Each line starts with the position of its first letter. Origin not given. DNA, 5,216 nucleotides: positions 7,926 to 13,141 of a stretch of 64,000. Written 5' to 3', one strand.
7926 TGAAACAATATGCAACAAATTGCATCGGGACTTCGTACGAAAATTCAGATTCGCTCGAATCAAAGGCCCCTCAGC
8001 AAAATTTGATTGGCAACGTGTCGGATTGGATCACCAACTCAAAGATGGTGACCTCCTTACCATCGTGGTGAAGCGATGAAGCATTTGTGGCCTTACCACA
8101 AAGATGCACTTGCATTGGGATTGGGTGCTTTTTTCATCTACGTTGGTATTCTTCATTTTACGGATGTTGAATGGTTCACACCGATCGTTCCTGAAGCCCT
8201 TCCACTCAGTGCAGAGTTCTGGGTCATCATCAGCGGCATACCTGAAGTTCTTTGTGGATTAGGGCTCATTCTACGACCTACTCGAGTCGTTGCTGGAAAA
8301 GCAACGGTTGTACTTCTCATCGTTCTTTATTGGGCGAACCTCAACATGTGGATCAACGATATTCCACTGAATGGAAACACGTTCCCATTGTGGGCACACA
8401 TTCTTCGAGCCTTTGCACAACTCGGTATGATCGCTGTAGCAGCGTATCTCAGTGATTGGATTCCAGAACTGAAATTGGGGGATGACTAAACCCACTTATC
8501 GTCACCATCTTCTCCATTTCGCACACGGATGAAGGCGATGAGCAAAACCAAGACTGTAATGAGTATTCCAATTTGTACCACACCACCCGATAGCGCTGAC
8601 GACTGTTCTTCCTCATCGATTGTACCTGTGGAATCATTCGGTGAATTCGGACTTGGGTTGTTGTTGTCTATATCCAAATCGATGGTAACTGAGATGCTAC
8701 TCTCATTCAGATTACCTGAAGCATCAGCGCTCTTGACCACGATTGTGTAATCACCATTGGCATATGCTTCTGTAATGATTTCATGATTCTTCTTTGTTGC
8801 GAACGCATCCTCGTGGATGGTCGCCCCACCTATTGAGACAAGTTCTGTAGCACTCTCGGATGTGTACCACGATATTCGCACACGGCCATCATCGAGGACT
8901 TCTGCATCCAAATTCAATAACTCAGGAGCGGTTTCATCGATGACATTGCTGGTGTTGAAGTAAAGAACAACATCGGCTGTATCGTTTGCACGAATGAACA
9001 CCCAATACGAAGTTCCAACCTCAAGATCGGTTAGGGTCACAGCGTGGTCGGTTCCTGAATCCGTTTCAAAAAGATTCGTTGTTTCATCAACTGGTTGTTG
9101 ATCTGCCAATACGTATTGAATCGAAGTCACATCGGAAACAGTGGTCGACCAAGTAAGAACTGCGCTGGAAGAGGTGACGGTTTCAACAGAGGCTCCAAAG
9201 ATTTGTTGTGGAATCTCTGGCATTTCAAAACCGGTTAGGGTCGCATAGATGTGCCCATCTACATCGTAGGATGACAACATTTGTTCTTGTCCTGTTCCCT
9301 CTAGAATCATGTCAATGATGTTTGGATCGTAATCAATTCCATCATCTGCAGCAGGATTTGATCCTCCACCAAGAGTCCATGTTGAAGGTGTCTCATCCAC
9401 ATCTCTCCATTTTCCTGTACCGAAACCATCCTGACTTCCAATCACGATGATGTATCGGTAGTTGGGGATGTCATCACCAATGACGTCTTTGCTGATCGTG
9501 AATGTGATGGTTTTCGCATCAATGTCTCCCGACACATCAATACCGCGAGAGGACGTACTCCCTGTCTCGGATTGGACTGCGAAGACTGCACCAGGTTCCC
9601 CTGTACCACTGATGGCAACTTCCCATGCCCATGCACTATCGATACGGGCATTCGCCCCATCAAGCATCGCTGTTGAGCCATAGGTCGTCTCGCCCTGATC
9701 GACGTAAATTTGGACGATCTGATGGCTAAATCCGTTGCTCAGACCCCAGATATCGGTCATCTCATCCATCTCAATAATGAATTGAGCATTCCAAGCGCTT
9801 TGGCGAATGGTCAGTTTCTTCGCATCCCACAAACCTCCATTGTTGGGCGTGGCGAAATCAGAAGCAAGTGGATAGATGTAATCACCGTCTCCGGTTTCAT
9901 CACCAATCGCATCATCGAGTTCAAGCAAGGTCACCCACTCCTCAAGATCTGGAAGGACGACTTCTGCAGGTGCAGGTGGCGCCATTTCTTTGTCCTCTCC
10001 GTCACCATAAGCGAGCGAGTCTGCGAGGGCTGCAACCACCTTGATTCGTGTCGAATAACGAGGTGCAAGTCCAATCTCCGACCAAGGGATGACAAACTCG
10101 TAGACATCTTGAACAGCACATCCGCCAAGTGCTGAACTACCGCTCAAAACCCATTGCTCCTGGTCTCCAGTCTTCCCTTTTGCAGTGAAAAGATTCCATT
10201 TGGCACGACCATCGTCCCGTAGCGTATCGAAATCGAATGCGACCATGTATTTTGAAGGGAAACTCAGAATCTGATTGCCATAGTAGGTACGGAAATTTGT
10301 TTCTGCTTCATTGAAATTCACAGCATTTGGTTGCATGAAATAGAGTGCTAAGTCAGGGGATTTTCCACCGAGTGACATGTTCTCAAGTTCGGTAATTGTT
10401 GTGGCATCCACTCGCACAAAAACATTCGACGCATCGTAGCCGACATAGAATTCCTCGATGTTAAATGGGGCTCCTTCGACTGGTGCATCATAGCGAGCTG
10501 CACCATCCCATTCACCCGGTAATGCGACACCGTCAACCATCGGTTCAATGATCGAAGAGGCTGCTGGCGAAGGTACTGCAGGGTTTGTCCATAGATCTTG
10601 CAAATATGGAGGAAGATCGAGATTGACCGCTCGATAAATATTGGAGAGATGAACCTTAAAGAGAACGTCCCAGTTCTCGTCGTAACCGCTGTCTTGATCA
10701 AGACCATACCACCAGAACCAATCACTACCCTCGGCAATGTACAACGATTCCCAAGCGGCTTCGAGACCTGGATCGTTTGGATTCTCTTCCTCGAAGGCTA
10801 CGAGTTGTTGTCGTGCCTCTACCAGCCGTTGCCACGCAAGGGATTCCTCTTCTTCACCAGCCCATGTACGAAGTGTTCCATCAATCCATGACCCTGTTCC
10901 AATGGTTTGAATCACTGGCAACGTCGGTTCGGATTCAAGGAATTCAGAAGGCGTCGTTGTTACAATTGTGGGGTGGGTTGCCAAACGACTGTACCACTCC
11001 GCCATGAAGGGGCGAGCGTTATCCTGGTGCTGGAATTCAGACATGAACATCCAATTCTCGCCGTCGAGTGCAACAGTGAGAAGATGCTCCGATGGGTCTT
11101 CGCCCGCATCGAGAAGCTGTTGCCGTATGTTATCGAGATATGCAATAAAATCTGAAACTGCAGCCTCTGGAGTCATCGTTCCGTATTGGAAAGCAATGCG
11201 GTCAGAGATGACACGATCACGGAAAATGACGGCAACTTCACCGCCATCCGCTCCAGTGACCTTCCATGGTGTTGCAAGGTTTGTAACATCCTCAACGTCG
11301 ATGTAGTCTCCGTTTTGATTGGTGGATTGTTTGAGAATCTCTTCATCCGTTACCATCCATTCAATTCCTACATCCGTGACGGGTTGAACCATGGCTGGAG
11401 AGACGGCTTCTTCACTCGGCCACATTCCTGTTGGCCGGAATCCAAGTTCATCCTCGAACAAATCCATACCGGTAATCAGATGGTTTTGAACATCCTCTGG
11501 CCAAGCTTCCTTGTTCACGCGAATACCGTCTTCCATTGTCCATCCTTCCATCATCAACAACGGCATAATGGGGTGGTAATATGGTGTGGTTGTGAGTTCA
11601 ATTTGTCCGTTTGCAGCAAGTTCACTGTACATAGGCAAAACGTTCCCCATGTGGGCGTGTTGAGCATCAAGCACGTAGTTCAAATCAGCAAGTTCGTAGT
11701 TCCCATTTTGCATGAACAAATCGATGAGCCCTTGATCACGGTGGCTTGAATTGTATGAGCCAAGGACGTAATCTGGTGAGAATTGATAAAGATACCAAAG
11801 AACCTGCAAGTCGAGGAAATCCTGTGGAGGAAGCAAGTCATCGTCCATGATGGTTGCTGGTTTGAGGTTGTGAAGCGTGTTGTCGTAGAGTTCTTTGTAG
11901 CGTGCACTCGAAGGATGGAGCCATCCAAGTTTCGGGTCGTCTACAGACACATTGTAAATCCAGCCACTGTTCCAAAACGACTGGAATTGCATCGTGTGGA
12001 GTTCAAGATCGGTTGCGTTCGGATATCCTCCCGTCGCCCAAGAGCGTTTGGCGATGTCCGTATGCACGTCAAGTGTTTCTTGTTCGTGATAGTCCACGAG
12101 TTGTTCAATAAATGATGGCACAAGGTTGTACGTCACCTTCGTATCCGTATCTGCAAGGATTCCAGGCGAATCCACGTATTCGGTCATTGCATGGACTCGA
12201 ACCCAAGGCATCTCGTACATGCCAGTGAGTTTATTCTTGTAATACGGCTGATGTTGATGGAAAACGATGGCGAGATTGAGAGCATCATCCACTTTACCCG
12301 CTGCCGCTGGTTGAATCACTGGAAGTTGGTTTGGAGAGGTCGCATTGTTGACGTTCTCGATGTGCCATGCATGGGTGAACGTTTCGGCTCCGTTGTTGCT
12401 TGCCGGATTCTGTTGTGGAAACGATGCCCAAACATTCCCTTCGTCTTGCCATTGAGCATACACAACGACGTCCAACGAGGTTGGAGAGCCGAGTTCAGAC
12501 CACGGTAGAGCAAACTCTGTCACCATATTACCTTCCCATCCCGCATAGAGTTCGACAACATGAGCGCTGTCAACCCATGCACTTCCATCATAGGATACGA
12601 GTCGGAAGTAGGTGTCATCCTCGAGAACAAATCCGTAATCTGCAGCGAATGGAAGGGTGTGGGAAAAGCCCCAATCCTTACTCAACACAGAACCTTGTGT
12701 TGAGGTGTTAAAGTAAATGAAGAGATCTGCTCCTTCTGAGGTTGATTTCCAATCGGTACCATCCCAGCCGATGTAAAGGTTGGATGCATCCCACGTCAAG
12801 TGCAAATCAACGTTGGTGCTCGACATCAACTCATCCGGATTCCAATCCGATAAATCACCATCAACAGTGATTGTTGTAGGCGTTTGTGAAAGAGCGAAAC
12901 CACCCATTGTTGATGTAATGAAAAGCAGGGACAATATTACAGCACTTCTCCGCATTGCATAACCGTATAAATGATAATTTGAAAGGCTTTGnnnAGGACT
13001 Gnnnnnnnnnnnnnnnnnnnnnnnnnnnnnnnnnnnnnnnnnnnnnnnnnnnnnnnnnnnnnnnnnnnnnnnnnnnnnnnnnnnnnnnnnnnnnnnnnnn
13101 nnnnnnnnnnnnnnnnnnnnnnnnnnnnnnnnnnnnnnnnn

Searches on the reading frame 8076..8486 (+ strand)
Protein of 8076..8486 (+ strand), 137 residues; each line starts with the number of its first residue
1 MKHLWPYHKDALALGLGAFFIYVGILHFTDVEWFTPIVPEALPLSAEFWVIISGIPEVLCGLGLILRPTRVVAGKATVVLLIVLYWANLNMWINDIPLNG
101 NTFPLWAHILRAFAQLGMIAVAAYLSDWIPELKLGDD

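Call 76: search_protein_families(library=pfam, proteins=[window:8076-8486:+], max_evalue=0.001)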
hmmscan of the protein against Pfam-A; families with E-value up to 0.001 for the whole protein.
window:8076-8486:+ (137 aa): 1 family
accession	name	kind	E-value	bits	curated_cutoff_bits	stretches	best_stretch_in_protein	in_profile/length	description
PF07291.16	MauE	-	0.00016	22.4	27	1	11-123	7-126/128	Methylamine utilisation protein MauE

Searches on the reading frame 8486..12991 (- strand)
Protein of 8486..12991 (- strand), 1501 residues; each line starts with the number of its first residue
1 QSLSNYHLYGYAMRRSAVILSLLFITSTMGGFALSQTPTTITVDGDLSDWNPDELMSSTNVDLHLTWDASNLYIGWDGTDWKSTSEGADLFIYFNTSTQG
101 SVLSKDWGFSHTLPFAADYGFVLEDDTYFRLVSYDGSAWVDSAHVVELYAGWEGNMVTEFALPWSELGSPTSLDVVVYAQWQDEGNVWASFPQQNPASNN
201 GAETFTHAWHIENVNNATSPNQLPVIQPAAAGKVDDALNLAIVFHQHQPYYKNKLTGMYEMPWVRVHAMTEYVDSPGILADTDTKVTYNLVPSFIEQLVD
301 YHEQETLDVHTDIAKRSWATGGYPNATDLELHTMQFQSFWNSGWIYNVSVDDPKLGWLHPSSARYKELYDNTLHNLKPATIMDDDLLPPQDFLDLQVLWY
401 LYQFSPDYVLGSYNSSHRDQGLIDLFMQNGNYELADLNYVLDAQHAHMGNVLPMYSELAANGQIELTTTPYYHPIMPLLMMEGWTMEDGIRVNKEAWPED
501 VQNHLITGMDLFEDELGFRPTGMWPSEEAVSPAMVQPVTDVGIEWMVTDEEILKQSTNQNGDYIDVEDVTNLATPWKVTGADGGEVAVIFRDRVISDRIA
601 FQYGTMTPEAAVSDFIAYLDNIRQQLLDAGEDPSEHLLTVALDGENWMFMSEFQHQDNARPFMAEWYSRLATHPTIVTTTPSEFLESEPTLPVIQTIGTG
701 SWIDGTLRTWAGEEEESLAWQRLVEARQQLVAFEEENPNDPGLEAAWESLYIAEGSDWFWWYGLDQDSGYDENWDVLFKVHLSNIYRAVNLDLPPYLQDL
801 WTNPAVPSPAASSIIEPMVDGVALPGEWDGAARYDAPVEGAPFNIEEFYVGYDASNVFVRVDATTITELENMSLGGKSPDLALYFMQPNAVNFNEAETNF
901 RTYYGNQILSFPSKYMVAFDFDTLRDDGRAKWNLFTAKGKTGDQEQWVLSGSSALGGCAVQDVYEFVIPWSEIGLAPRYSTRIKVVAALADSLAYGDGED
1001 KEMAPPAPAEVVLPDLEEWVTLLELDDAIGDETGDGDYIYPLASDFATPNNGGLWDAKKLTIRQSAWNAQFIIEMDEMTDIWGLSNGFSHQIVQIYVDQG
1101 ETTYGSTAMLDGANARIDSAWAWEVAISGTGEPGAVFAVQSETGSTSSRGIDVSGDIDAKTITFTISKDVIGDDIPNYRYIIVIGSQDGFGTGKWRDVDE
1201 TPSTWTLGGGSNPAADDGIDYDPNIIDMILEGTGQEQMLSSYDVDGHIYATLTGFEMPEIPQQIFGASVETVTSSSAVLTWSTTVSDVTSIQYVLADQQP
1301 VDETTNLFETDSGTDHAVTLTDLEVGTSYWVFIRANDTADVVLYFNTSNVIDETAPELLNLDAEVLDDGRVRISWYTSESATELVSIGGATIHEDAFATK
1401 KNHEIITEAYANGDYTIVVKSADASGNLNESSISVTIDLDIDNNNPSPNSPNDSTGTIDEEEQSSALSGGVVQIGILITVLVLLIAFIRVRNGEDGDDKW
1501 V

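Call 76: search_protein_families(library=pfam, proteins=[window:8486-12991:-], max_evalue=0.001)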
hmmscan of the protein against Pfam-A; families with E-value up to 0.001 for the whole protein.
window:8486-12991:- (1501 aa): 5 families
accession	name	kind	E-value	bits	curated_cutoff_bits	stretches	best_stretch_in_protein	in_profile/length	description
PF03065.20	Glyco_hydro_57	-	1.2e-51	176.3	21.2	1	241-689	1-283/291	Glycosyl hydrolase family 57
PF09985.14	Glucodextran_C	-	8e-50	169.9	22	1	1023-1253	2-227/228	C-terminal binding-module, SLH-like, of glucodextranase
PF16656.11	Pur_ac_phosph_N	-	7.9e-06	26.8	30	0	1267-1337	6-82/93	Purple acid Phosphatase, N-terminal domain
PF00041.27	fn3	-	0.00028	21.5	25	0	1266-1336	5-69/84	Fibronectin type III domain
PF19077.6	Big_13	-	0.00054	20.9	27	1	1386-1438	46-101/102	Bacterial Ig-like domain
